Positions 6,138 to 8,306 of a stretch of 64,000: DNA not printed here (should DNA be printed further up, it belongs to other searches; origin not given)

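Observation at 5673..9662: Integrase-less immunity-region cassette: CI-like self-cleaving repressor and divergent Cro-like HTH with a nuclease-like passenger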

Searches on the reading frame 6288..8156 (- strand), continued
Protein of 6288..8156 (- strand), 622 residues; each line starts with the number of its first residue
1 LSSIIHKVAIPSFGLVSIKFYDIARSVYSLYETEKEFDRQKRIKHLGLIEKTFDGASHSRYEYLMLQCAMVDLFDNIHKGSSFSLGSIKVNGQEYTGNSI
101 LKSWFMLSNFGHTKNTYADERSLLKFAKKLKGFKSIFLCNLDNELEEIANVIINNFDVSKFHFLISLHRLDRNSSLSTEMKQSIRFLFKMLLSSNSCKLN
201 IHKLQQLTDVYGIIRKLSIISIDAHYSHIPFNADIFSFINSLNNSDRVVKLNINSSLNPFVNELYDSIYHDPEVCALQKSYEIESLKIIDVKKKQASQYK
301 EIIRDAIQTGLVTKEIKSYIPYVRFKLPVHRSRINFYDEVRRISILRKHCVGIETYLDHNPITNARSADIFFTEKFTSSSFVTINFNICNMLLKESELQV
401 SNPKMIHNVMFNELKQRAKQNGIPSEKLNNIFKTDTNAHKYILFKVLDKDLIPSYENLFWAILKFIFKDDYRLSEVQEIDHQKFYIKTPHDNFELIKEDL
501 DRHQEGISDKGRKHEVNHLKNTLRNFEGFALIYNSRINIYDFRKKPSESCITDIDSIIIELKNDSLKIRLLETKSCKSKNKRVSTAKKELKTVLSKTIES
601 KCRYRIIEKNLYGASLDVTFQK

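Call 25: fold_search(model_id=the predicted structure, library=pdb)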
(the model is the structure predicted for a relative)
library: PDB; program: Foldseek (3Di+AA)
matches with E <= 10: 515; with E <= 0.001: 195
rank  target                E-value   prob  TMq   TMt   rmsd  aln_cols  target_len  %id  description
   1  9mr6_C                2.7e-07  1.00  0.35  0.47   9.2       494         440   14  X-ray crystal structure of SAMHD1 from Rhizophagus irregularis (released 2025-04-30)
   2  9mr6_D                5.8e-07  1.00  0.33  0.44  11.0       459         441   16  X-ray crystal structure of SAMHD1 from Rhizophagus irregularis (released 2025-04-30)
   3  9ec2_B                7.3e-07  1.00  0.39  0.52   8.8       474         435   12  Crystal structure of SAMHD1 dimer bound to an inhibitor obtained from high-throughput chemical tethering to the guanin (released 2025-03-12)
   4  9mr6_A                8.4e-07  1.00  0.36  0.48   8.5       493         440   15  X-ray crystal structure of SAMHD1 from Rhizophagus irregularis (released 2025-04-30)
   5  9mr6_B                1.5e-06  1.00  0.32  0.43   8.6       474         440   14  X-ray crystal structure of SAMHD1 from Rhizophagus irregularis (released 2025-04-30)
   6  2hek_A                1.9e-06  1.00  0.36  0.56   8.3       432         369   11  Crystal structure of O67745, a hypothetical protein from Aquifex aeolicus at 2.0 A resolution. (released 2006-07-04)
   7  8d9j_A                2.4e-06  1.00  0.38  0.51   9.3       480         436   11  SAMHD1-DNA complex (released 2023-07-05)
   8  8d9j_B                3.2e-06  1.00  0.38  0.52   9.2       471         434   12  SAMHD1-DNA complex (released 2023-07-05)
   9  5ao3_D                3.5e-06  1.00  0.39  0.54   8.8       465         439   11  Crystal structure of human SAMHD1 (amino acid residues 115-626) bound to GTP (released 2016-04-20)
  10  8gb1_C                3.5e-06  1.00  0.39  0.53   8.6       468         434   12  Crystal structure of SAMHD1 dimer bound to deoxyguanosine linked inhibitor (released 2023-06-07)
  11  8gb1_B                4.4e-06  1.00  0.39  0.54   9.1       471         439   12  Crystal structure of SAMHD1 dimer bound to deoxyguanosine linked inhibitor (released 2023-06-07)
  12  4bzc_C                4.4e-06  1.00  0.38  0.47   9.1       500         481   11  Crystal structure of the tetrameric dGTP-bound wild type SAMHD1 catalytic core (released 2013-10-23)
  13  8d94_B                4.6e-06  1.00  0.38  0.52   9.2       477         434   11  SAMHD1-DNA complex (released 2023-07-05)
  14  4q7h_C                4.9e-06  1.00  0.38  0.51   9.1       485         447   11  Crystal structure of SAMHD1 catalytic core with GTP (released 2015-05-27)
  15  9ec2_C                5.3e-06  1.00  0.36  0.49  10.8       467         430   12  Crystal structure of SAMHD1 dimer bound to an inhibitor obtained from high-throughput chemical tethering to the guanin (released 2025-03-12)
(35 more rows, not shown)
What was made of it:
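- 6288..8156 (-): Cargo gene of 622 aa with a TTG start and an AAGGAG Shine-Dalgarno site 6 nt upstream. The N-terminal ~470 aa have a SAMHD1/HD-dNTPase-like fold with degenerate metal ligands (Y63, S108, N109). The C-terminal ~145 aa form an α/β domain with invariant E515, D555, E572 and K574. It is a candidate anti-phage defence protein. Foldseek top hits are SAMHD1, E=2.7e-7 (call 25).
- On HD-domain dNTP triphosphohydrolase (SAMHD1/dGTPase): Foldseek against the PDB: the top 50 hits are almost all SAMHD1 (plus the uncharacterised Aquifex protein 2hek), E=2.7e-7 to 2e-5, probability 1.0, target TM 0.39-0.56 (call 25).
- The fold is that of a dNTP triphosphohydrolase (call 25).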

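Call 27: search_solved_structures(query=A1, max_evalue=10, show_alignments=3)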
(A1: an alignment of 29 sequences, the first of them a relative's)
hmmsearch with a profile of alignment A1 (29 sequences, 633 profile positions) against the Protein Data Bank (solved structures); distinct sequences matched with E-value up to 10: 1.
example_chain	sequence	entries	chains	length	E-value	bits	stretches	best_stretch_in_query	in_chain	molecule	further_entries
2o6i_A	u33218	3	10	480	0.19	13.1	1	33-62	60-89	HD domain protein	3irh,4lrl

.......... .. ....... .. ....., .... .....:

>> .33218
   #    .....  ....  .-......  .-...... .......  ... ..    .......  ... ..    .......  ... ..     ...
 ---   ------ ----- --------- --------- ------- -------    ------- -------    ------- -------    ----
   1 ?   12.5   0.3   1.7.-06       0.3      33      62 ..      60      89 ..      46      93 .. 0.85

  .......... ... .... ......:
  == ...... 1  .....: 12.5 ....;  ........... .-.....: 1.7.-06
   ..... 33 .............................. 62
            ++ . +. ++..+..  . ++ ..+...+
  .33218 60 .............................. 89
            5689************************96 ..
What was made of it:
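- A profile alignment to the EF1143 HD dNTPase covers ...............GAsHsRY (call 27).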

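Call 30: find_encoding_contigs(protein=P0184, flank=10000, max_places=3)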
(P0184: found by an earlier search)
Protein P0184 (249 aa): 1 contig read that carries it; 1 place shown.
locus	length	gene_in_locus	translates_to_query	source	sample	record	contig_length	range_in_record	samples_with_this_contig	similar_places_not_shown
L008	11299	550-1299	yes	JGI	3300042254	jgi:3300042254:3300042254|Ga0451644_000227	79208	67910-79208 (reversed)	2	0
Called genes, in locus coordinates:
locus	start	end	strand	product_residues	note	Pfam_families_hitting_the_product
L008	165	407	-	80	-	-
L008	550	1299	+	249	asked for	PF07022:Phage_CI_repr (faint), PF12844:HTH_19 (faint), PF00717:Peptidase_S24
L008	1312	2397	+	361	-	PF22560:GMT-wHTH (faint)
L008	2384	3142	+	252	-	PF04055:Radical_SAM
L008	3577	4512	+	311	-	PF03547:Mem_trans, PF01758:SBF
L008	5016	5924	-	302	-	PF04055:Radical_SAM, PF13353:Fer4_12 (faint)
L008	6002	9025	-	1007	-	PF00873:ACR_tran, PF02355:SecD_SecF_C (faint), PF03176:MMPL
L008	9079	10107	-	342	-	PF25876:HH_MFP_RND (weak), PF25954:Beta-barrel_RND_2 (weak), PF25967:RND-MFP_C (weak), PF25989:YknX_C (weak)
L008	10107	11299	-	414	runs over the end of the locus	PF02321:OEP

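Call 31: find_encoding_contigs(protein=P0188, flank=10000, max_places=3)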
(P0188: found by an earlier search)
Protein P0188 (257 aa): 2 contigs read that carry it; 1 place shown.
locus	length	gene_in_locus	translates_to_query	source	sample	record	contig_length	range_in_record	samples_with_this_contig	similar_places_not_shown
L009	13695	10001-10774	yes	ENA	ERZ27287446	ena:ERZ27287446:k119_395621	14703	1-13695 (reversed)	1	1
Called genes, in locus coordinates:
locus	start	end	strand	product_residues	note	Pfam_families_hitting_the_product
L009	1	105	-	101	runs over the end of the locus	PF08291:Peptidase_M15_3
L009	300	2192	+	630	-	-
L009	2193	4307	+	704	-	PF00270:DEAD, PF04851:ResIII, PF00271:Helicase_C, PF16203:ERCC3_RAD25_C (weak)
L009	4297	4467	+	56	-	-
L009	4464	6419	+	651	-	PF02463:SMC_N (weak), PF13476:AAA_23 (faint)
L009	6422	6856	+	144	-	PF27807:DNA_S_mod_dnd_assoc_4 (faint)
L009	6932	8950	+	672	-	PF13175:AAA_15, PF13304:AAA_21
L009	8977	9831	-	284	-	-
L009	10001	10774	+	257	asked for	PF07022:Phage_CI_repr (faint), PF00717:Peptidase_S24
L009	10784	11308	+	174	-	-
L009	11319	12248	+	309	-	PF08357:SEFIR, PF13676:TIR_2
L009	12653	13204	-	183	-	-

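Call 32: find_related_loci(query=P0187, collection=genome_contigs, flank=10000)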
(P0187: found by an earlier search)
Query P0187 (242 aa) in genome_contigs; peptide patterns used: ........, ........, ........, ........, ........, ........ (x = any residue, [..] = any of these).
55 stretches matched a pattern; 6 encode a relative of the query (tblastn E <= 1e-3); 6 distinct loci.
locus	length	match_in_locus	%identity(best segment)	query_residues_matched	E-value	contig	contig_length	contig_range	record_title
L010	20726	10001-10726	89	1-242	2e-148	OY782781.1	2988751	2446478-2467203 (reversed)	MAG: Candidatus Cloacimonadales bacterium isolate 82b97167-d881-4ab9-9f9b-965df633737c genome assembly, chromosome: 1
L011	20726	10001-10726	88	1-242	1e-146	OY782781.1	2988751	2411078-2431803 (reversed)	MAG: Candidatus Cloacimonadales bacterium isolate 82b97167-d881-4ab9-9f9b-965df633737c genome assembly, chromosome: 1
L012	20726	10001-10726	84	1-242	1e-139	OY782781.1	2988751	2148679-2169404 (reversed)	MAG: Candidatus Cloacimonadales bacterium isolate 82b97167-d881-4ab9-9f9b-965df633737c genome assembly, chromosome: 1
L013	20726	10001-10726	75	1-242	4e-127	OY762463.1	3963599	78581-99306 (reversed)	MAG: Candidatus Cloacimonadales bacterium isolate 65c66405-a38e-4cb1-a3a4-7640fae4a1c6 genome assembly, chromosome: 1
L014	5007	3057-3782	69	1-242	6e-116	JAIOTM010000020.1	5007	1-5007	MAG: Candidatus Cloacimonadota bacterium isolate SMBSF70 bin_77_k127_664767, whole genome shotgun sequence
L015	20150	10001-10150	80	193-242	3e-21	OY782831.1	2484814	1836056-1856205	MAG: Candidatus Cloacimonadales bacterium isolate 04309a76-b7cc-48c3-85ee-0a4392eb1095 genome assembly, chromosome: 1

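Call 33: find_related_loci(query=P0187, collection=metagenome_contigs, flank=10000)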
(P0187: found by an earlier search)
Query P0187 (242 aa) in metagenome_contigs; peptide patterns used: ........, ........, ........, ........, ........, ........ (x = any residue, [..] = any of these).
73 stretches matched a pattern; 3 encode a relative of the query (tblastn E <= 1e-3); 3 distinct loci.
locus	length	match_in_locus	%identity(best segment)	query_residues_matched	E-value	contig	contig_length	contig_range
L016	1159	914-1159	88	1-82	1e-47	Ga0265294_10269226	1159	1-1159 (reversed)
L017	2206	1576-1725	86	193-242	5e-23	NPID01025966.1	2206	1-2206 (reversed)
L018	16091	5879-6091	30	2-74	6e-6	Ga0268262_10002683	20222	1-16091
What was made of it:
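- Tried and rejected: The metagenome scan gave only three short loci (call 33).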

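Call 38: search_protein_families(library=pfam, proteins=[L011:7554-9596:-, L011:6831-7544:-, L011:6338-6823:-, L011:5724-6323:-, L011:10743-11744:+, L013:10740-11972:-, L013:12475-14205:+, L009:10784-11308:+, L012:10823-11464:-, L008:1324-2397:+], max_evalue=0.01)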
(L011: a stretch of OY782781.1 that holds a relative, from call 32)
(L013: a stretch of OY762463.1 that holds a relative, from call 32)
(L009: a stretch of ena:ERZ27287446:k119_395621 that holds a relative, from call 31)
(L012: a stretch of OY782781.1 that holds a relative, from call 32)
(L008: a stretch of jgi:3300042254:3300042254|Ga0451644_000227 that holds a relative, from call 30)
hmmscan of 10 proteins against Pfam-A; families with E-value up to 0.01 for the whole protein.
L011:7554-9596:- (680 aa): 2 families
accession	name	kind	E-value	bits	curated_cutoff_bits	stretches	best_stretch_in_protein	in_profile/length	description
PF09299.17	Mu-transpos_C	-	1.1e-18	67.5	21.7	1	494-553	2-61/61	Mu transposase, C-terminal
PF00665.32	rve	-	9.7e-07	29.4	32.6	1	295-373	22-97/102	Integrase core domain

L011:6831-7544:- (237 aa): 8 families
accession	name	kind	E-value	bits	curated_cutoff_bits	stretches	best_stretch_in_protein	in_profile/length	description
PF13401.12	AAA_22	-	1.6e-11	45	27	1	32-152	6-128/130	AAA domain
PF00004.35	AAA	-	8.4e-10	39.6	21.2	1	35-165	2-126/131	ATPase family associated with various cellular activities (AAA)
PF05621.17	TniB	-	3.9e-09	36.7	22.4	1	7-154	11-169/189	Bacterial TniB protein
PF13191.12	AAA_16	-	2.2e-05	25.5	32.6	1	20-122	13-145/167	AAA ATPase domain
PF13173.12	AAA_14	-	0.0001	22.7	27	1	35-141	6-93/129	AAA domain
PF13479.12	AAA_24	-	0.00067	20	27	1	35-123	6-78/195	AAA domain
PF01637.24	ATPase_2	-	0.0019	18.5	33.2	1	20-137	9-141/225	ATPase domain predominantly from Archaea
PF24883.2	NPHP3_N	-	0.0044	17.7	24.8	0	72-138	87-153/164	Nephrocystin 3, N-terminal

L011:6338-6823:- (161 aa): 4 families
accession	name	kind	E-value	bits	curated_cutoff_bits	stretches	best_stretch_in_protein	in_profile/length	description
PF01978.25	TrmB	-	6.6e-06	26.3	25.6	0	19-54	22-57/68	Sugar-specific transcriptional regulator TrmB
PF13545.12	HTH_Crp_2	-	7.8e-05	23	27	0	99-141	26-67/70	Crp-like helix-turn-helix domain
PF10007.15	DUF2250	-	0.0013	19.2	24.4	0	85-137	12-62/93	Uncharacterized protein conserved in archaea (DUF2250)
PF25212.1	HVO_A0114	-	0.0058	16.8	27.6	0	85-131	26-72/84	HVO_A0114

L011:5724-6323:- (199 aa): 1 family
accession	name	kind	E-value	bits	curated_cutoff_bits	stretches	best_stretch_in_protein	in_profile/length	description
PF11363.13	DUF3164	-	3.8e-55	187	23.7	1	8-197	2-193/194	Protein of unknown function (DUF3164)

L011:10743-11744:+ (333 aa): 1 family
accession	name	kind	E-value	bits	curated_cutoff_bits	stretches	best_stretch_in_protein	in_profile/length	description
PF11185.13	DUF2971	-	0.0016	20.2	22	1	196-213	1-18/89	Protein of unknown function (DUF2971)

L013:10740-11972:- (410 aa): 1 family
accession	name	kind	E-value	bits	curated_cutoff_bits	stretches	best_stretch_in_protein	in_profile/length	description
PF14279.12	HNH_5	-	8.6e-16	58.1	27.5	1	4-56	1-56/56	HNH endonuclease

L013:12475-14205:+ (576 aa): 6 families
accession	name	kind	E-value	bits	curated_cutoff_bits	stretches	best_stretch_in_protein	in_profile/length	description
PF13175.12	AAA_15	-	1.5e-28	100.9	32.1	1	1-337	1-374/374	AAA ATPase domain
PF13304.12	AAA_21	-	9.1e-18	65.8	27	1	27-337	4-303/304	AAA domain, putative AbiEii toxin, Type IV TA system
PF20469.4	OLD-like_TOPRIM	-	5.5e-15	56.1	23.2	1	424-489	1-67/67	Overcoming lysogenization defect protein-like, TOPRIM domain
PF02463.25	SMC_N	-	4e-07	30.1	40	1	2-43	1-45/220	RecF/RecN/SMC N terminal domain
PF11398.14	DUF2813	-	6.1e-05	23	21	1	18-339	18-327/372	Protein of unknown function (DUF2813)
PF13555.12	AAA_29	-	0.0068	16.6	27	0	5-42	3-42/61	P-loop containing region of AAA domain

L009:10784-11308:+ (174 aa): 1 family
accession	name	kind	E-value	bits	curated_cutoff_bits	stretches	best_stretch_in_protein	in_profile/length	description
PF03167.25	UDG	-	0.00018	22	24.3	1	39-145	8-101/141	Uracil DNA glycosylase superfamily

L012:10823-11464:- (213 aa): 0 families

L008:1324-2397:+ (357 aa): 1 family
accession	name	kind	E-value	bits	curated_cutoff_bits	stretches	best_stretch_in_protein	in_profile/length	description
PF22560.2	GMT-wHTH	-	3.4e-05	24.7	27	1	284-331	30-77/82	GMT-like wHTH domain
